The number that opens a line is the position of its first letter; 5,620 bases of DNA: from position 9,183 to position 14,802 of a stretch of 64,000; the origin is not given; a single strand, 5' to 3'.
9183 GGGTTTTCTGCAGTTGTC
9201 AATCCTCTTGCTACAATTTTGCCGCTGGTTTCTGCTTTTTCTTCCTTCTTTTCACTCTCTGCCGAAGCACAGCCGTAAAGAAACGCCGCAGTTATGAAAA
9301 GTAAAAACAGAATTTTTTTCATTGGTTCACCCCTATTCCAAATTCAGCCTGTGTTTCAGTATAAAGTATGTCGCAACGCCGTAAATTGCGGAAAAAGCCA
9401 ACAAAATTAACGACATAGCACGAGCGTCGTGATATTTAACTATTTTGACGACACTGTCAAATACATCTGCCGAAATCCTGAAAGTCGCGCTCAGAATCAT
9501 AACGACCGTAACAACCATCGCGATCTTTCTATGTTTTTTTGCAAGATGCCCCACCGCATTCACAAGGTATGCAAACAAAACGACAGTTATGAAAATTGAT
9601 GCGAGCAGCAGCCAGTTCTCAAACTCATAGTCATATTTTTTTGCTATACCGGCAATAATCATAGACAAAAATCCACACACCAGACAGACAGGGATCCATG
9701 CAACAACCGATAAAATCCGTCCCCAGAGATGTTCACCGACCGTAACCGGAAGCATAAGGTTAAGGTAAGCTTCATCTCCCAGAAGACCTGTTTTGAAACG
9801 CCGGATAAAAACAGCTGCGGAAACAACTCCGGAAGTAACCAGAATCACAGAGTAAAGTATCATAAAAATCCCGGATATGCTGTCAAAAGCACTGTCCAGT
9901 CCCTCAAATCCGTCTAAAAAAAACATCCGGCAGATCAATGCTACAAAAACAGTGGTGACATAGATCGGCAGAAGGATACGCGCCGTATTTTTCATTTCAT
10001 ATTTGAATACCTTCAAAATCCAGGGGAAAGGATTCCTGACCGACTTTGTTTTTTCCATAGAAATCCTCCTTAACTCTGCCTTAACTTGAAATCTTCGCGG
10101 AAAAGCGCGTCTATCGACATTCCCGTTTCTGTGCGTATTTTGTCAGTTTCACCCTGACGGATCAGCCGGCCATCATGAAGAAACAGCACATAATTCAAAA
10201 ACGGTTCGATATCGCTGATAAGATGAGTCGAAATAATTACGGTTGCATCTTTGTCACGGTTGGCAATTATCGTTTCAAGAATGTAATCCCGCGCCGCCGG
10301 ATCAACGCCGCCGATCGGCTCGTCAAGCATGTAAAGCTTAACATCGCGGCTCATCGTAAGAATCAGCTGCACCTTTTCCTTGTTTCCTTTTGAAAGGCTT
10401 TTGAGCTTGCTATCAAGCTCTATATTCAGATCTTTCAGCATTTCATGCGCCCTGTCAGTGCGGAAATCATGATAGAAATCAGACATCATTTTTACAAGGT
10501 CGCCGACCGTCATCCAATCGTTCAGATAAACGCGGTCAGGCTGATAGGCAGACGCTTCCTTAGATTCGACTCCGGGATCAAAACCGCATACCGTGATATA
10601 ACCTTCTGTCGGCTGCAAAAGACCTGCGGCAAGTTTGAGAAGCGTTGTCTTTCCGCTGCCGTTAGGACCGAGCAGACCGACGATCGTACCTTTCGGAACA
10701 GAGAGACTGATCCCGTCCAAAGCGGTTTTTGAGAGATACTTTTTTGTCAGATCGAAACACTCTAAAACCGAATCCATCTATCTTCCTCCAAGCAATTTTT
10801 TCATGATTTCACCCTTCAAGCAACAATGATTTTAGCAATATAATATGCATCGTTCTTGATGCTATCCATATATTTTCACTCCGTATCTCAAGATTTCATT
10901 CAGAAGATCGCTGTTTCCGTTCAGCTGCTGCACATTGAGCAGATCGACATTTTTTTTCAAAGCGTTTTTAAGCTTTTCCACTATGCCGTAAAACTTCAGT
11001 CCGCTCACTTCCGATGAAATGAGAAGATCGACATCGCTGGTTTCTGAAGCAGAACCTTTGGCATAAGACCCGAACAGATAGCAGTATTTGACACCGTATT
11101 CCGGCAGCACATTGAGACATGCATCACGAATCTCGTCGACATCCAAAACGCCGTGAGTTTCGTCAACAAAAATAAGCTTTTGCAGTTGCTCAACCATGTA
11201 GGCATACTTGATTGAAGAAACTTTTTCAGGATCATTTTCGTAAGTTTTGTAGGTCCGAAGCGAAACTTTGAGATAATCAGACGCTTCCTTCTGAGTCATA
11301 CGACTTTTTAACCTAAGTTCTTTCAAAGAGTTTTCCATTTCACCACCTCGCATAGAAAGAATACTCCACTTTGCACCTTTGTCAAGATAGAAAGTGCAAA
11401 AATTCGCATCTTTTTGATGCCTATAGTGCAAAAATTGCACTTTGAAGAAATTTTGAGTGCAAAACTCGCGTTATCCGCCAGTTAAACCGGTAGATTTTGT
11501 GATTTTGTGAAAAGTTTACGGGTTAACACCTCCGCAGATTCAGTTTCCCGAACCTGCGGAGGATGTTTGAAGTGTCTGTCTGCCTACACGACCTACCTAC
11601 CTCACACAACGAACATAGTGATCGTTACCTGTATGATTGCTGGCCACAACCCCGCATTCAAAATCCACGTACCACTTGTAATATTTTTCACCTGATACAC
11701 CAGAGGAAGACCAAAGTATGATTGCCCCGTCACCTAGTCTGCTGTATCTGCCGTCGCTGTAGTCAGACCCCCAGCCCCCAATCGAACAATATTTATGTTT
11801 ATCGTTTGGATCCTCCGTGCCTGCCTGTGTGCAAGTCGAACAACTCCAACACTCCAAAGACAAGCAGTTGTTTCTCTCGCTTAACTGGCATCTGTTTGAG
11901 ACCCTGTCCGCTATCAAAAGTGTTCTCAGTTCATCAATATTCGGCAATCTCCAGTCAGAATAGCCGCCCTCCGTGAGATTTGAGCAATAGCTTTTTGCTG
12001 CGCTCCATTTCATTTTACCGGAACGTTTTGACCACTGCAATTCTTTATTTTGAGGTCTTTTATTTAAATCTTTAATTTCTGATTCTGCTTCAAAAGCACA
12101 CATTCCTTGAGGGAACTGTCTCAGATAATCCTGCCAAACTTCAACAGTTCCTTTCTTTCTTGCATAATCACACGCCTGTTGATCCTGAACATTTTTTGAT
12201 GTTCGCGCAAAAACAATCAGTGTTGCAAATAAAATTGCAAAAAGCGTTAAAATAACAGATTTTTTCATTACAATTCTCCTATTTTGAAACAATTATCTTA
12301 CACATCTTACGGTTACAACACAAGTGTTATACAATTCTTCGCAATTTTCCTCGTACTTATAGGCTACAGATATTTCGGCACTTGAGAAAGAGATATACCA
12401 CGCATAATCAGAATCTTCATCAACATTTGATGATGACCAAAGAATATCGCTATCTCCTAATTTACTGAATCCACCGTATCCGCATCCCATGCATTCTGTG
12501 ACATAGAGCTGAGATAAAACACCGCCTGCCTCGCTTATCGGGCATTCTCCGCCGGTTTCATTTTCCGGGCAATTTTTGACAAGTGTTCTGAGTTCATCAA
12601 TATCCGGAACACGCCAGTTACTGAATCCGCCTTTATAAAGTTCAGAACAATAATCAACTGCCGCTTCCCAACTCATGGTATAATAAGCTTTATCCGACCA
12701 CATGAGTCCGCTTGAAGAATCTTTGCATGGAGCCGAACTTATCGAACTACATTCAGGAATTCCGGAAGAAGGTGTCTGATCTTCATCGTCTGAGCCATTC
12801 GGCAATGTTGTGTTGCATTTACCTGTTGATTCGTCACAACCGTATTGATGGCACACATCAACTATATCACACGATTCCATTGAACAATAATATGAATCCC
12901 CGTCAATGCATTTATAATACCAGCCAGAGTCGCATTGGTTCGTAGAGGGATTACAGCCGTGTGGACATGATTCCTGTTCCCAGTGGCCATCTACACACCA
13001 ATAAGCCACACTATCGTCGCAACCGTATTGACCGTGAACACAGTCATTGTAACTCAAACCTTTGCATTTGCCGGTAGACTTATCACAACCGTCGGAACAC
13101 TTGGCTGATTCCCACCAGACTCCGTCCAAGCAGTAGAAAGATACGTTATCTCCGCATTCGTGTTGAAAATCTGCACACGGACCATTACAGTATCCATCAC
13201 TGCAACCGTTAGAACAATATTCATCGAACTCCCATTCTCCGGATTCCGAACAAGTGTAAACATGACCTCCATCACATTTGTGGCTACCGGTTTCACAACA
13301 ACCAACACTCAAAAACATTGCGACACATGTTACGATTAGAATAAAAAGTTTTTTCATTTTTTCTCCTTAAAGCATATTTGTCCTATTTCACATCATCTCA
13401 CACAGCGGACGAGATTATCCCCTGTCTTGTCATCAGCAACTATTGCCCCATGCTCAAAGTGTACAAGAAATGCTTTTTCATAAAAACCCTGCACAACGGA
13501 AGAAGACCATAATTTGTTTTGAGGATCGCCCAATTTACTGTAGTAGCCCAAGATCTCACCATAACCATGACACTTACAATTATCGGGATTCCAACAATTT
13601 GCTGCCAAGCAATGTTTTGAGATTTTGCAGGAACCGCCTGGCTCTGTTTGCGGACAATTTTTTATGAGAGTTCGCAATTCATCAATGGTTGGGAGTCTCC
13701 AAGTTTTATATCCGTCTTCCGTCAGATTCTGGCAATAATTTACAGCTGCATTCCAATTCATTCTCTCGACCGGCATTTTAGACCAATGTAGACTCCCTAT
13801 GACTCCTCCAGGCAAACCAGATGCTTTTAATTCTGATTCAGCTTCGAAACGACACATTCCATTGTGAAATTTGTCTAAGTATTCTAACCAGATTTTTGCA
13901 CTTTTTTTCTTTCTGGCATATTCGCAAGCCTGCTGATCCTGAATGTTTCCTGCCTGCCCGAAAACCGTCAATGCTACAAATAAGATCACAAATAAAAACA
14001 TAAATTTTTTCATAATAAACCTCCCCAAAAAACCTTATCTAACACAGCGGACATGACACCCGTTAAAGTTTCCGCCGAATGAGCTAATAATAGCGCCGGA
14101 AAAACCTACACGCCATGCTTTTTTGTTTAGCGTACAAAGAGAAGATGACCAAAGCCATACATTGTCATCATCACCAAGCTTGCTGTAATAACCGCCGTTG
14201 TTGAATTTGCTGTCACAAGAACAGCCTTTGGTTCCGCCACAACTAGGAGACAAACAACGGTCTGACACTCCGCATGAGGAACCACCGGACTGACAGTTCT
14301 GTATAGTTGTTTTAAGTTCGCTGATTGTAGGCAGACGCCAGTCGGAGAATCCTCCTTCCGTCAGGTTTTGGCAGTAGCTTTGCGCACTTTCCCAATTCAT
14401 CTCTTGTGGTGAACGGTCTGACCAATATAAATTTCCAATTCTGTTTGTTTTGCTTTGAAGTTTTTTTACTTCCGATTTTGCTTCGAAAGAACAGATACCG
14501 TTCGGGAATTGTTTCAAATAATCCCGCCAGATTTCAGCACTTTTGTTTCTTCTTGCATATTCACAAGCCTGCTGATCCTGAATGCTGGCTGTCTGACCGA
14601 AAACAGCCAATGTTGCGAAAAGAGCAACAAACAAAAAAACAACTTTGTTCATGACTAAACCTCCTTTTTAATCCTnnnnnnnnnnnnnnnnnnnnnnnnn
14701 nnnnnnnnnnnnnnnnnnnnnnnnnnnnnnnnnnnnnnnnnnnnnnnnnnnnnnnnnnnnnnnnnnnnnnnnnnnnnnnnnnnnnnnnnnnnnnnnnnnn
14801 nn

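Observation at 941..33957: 33-kb single-strand array of about 30 paralogous secreted/lipoprotein genes, at least 15 ending in the WRLP...RCVR (Fib_succ_major-like) domain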

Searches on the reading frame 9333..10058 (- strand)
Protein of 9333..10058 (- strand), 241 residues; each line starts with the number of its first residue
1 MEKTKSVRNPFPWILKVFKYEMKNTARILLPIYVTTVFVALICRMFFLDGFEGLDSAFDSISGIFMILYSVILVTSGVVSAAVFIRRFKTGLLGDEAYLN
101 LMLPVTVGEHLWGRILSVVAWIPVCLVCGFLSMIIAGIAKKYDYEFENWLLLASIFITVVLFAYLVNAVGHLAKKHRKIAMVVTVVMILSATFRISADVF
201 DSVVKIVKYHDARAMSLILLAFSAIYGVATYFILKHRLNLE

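Call 88: search_protein_families(library=pfam, proteins=[window:9333-10058:-], max_evalue=5)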
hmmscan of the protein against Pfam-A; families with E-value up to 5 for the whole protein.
window:9333-10058:- (241 aa): 1 family
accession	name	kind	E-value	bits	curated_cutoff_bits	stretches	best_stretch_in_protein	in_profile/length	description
PF12679.13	ABC2_membrane_2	-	0.01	15.5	27.2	1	100-196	102-202/283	ABC-2 family transporter protein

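Call 93: search_protein_families(library=padloc, proteins=[window:9333-10058:-], max_evalue=0.001)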
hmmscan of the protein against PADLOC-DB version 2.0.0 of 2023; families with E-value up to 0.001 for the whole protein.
window:9333-10058:- (241 aa): 0 families

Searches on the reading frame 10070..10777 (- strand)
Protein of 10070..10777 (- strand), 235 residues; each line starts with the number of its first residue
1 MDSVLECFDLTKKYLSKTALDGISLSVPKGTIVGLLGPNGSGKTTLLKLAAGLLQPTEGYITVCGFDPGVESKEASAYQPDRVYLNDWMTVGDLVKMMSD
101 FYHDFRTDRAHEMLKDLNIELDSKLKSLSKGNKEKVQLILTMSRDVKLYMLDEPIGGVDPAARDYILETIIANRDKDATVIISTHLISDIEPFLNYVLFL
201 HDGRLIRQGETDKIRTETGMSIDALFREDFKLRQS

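Call 88: search_protein_families(library=pfam, proteins=[window:10070-10777:-], max_evalue=5)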
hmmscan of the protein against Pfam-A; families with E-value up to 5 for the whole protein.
window:10070-10777:- (235 aa): 26 families (the best 25 are shown)
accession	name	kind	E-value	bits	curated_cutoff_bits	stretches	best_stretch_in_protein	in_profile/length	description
PF00005.33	ABC_tran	-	4.2e-23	82.9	25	1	20-155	1-136/137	ABC transporter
PF13304.12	AAA_21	-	1.4e-11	45.4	27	2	127-185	237-298/304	AAA domain, putative AbiEii toxin, Type IV TA system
PF02463.25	SMC_N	-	0.00059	19.8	40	2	32-47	26-41/220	RecF/RecN/SMC N terminal domain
PF25199.1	nSTAND_NTPase5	-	0.002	18.4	34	1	27-63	38-73/145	Novel STAND NTPase 5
PF13238.12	AAA_18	-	0.0049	17.8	29.4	1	33-141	1-78/128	AAA domain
PF13555.12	AAA_29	-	0.0098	16.1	27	1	29-56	22-48/61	P-loop containing region of AAA domain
PF13479.12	AAA_24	-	0.019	15.3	27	1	33-104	5-64/195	AAA domain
PF13401.12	AAA_22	-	0.022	15.5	27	1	33-100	8-56/130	AAA domain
PF00437.27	T2SSE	-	0.023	13.8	24.9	1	28-62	141-175/370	Type II/IV secretion system protein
PF07693.20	KAP_NTPase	-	0.026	14.2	20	1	28-70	18-60/293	KAP family P-loop domain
PF00503.26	G-alpha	-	0.029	13.9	48.8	1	35-139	26-116/333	G-protein alpha subunit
PF13476.12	AAA_23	-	0.032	15.3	27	1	32-47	21-36/201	AAA domain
PF13173.12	AAA_14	-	0.037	14.5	27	1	31-61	3-33/129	AAA domain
PF03029.23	ATP_bind_1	-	0.039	14.2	27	1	36-94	2-56/240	Conserved hypothetical ATP binding protein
PF00154.27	RecA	-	0.048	13.6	27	1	26-51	48-73/262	recA bacterial DNA recombination protein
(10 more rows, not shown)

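Call 93: search_protein_families(library=padloc, proteins=[window:10070-10777:-], max_evalue=0.001)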
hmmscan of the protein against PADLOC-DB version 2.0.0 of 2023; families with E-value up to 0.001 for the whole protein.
window:10070-10777:- (235 aa): 6 families
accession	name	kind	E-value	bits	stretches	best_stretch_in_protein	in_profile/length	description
PDLC04135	mad3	-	4.6e-21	73.8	2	124-207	260-341/374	mads_3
PDLC02980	AriA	-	2e-12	45.7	2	86-185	174-298/304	-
PDLC04140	mad8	-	2.7e-10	38.3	1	17-191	14-238/314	mads_8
PDLC04213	HEC-02A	-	2.1e-05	22.3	0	35-129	28-108/337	-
PDLC02335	AbiLi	-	2.5e-05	21.5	0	32-49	78-95/326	AbiLi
PDLC02361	PifA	-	0.001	15.8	0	25-71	35-82/720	PifA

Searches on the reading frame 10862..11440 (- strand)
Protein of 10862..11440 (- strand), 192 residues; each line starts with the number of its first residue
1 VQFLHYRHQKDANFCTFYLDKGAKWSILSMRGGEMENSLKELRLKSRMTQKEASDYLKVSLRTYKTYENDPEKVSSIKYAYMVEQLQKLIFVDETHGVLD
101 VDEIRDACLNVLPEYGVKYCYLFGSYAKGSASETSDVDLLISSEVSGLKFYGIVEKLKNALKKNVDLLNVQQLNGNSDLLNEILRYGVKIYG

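Call 7: search_protein_families(library=pfam, proteins=[window:10862-11440:-], max_evalue=0.01)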
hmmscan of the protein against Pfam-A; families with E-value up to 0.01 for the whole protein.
window:10862-11440:- (192 aa): 4 families
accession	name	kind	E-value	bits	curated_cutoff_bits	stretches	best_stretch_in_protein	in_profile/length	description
PF18765.7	Polbeta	-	1.8e-12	47.7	26.9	1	111-191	6-88/93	Polymerase beta, Nucleotidyltransferase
PF01909.29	NTP_transf_2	-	4e-10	40.4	21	1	113-174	13-78/93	Nucleotidyltransferase domain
PF01381.28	HTH_3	-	9.5e-05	22.8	23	1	39-74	1-35/55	Helix-turn-helix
PF22600.2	MTPAP-like_central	-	0.00055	20.5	27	1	102-148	27-70/139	Poly(A) RNA polymerase, mitochondrial-like, central palm domain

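Call 52: find_encoding_contigs(protein=window:10862-11353:-, flank=6000, max_places=8)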
Protein window:10862-11353:- (163 aa): 2 contigs read that carry it; 2 places shown.
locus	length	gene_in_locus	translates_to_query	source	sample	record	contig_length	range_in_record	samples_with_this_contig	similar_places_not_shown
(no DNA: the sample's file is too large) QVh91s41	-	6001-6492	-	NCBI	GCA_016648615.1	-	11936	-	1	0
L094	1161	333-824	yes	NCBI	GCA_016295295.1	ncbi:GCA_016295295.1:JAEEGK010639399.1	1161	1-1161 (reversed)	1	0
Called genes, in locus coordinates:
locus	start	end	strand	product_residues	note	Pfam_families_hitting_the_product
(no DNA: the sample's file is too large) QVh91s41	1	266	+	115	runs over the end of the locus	PF13620:CarboxypepD_reg, PF13715:CarbopepD_reg_2, PF09430:EMC7_beta-sandw (weak)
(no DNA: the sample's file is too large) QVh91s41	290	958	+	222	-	-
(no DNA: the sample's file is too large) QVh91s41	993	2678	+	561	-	PF13620:CarboxypepD_reg, PF13715:CarbopepD_reg_2, PF22076:Cep192_D6 (weak), PF07603:Lcl_C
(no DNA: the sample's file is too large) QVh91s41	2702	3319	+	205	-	PF07603:Lcl_C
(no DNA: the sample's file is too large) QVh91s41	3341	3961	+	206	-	PF07603:Lcl_C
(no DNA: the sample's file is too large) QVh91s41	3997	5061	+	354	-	PF07603:Lcl_C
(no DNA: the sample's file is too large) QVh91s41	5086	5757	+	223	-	PF07603:Lcl_C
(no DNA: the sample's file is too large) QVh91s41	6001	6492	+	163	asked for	PF01909:NTP_transf_2, PF18765:Polbeta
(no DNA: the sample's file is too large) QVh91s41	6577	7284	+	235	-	PF00005:ABC_tran, PF13304:AAA_21 (faint)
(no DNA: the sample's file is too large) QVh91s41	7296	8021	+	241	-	-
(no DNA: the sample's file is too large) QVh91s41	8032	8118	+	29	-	?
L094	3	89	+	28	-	?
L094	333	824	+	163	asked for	PF01909:NTP_transf_2, PF18765:Polbeta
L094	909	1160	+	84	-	?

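Call 93: search_protein_families(library=padloc, proteins=[window:10862-11440:-], max_evalue=0.001)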
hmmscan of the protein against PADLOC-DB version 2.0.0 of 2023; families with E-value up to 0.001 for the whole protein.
window:10862-11440:- (192 aa): 8 families
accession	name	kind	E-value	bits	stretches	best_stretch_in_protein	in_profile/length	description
PDLC04906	PDC-S09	-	1.2e-14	52.4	1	113-185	20-93/98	-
PDLC04904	PDC-S09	-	3.2e-14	51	1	101-175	9-85/104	-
PDLC04902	PDC-S09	-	2.7e-13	48.1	1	103-184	7-89/97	-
PDLC04905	PDC-S09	-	1.1e-09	36.5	1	105-174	9-83/101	-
PDLC04368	PDC-M05A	-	8.4e-08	30.3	1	104-166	96-157/201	-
PDLC04903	PDC-S09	-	1.3e-05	23.4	1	118-141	27-50/108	-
PDLC04369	PDC-M05A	-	2.1e-05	22.2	1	102-158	89-145/201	-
PDLC04907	PDC-S09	-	9.9e-05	20.4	1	111-141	21-51/114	-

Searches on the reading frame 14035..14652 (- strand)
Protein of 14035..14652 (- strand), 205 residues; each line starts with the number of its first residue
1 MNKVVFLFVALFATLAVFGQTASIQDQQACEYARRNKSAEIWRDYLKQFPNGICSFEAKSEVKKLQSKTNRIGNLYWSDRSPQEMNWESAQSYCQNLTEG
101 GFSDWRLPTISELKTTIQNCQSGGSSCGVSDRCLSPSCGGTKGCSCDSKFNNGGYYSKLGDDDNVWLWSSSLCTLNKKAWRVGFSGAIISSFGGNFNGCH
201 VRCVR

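Call 4: search_protein_families(library=pfam, proteins=[window:14035-14652:-], max_evalue=0.01)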
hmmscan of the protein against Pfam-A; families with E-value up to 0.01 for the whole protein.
window:14035-14652:- (205 aa): 1 family
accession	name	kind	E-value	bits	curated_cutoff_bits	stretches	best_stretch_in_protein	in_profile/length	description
PF07603.17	Lcl_C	-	9.3e-16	58.6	34.9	1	73-205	8-117/117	Lcl C-terminal domain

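Call 5: search_protein_families(library=ncbifam, proteins=[window:14035-14652:-], max_evalue=0.01)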
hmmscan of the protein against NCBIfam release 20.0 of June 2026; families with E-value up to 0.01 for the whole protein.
window:14035-14652:- (205 aa): 1 family
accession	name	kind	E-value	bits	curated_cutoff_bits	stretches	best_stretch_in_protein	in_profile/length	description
NF052322.1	FimD_tip_adhes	equivalog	0.0086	14.8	170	0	85-119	573-612/664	fimbrial tip adhesin FimD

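Call 9: find_encoding_contigs(protein=window:14035-14652:-, flank=10000, max_places=6)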
Protein window:14035-14652:- (205 aa): 5 contigs read that carry it; 5 places shown.
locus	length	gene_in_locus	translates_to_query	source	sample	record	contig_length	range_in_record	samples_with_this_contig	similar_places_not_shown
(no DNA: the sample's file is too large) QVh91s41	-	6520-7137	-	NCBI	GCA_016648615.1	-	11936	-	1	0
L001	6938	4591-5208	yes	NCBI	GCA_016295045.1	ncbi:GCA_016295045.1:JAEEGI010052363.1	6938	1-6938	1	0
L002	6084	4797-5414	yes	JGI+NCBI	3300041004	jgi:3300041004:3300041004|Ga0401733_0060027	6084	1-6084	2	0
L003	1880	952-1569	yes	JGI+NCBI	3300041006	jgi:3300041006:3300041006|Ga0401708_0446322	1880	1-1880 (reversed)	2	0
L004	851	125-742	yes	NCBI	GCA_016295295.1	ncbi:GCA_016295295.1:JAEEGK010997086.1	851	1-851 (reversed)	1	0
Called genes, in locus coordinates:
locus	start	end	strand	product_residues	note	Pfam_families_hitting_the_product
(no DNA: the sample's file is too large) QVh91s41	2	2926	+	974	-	?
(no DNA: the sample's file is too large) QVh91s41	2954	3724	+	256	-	PF07603:Lcl_C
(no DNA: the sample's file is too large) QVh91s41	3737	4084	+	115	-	PF13620:CarboxypepD_reg, PF13715:CarbopepD_reg_2, PF09430:EMC7_beta-sandw (weak)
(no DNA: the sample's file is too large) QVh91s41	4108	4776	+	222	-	-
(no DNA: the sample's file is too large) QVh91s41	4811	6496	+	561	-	PF13620:CarboxypepD_reg, PF13715:CarbopepD_reg_2, PF22076:Cep192_D6 (weak), PF07603:Lcl_C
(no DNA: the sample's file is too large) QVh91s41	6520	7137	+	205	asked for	PF07603:Lcl_C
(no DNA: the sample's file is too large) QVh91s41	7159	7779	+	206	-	PF07603:Lcl_C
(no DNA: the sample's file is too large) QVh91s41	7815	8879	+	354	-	PF07603:Lcl_C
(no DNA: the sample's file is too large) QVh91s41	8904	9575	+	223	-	PF07603:Lcl_C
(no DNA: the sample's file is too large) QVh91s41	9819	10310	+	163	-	PF01909:NTP_transf_2, PF18765:Polbeta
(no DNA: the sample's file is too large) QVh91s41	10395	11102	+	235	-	PF00005:ABC_tran, PF13304:AAA_21 (faint)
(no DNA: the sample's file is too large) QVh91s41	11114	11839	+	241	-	-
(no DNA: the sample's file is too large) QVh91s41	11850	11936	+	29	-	?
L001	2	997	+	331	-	?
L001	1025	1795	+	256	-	PF07603:Lcl_C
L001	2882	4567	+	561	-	PF13620:CarboxypepD_reg, PF22076:Cep192_D6 (weak), PF07603:Lcl_C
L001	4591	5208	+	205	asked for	PF07603:Lcl_C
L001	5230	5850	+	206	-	PF07603:Lcl_C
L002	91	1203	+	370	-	PF07603:Lcl_C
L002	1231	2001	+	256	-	PF07603:Lcl_C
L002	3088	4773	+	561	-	PF13620:CarboxypepD_reg, PF13715:CarbopepD_reg_2, PF22076:Cep192_D6 (weak), PF07603:Lcl_C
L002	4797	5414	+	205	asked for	PF07603:Lcl_C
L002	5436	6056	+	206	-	PF07603:Lcl_C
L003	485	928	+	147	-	PF07603:Lcl_C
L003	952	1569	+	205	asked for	PF07603:Lcl_C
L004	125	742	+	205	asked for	PF07603:Lcl_C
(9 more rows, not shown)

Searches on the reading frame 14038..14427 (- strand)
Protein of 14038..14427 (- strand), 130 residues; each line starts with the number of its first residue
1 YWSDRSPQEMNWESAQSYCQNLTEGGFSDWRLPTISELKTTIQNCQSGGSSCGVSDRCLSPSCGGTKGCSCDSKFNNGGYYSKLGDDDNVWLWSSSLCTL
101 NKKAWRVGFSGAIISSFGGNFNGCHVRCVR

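Call 70: search_protein_families(library=ncbifam, proteins=[window:14038-14427:-], max_evalue=10)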
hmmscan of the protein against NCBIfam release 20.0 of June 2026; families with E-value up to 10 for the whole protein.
window:14038-14427:- (130 aa): 1 family
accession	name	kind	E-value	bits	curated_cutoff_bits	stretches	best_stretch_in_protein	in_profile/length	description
NF052322.1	FimD_tip_adhes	equivalog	0.0066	15.2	170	1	10-44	573-612/664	fimbrial tip adhesin FimD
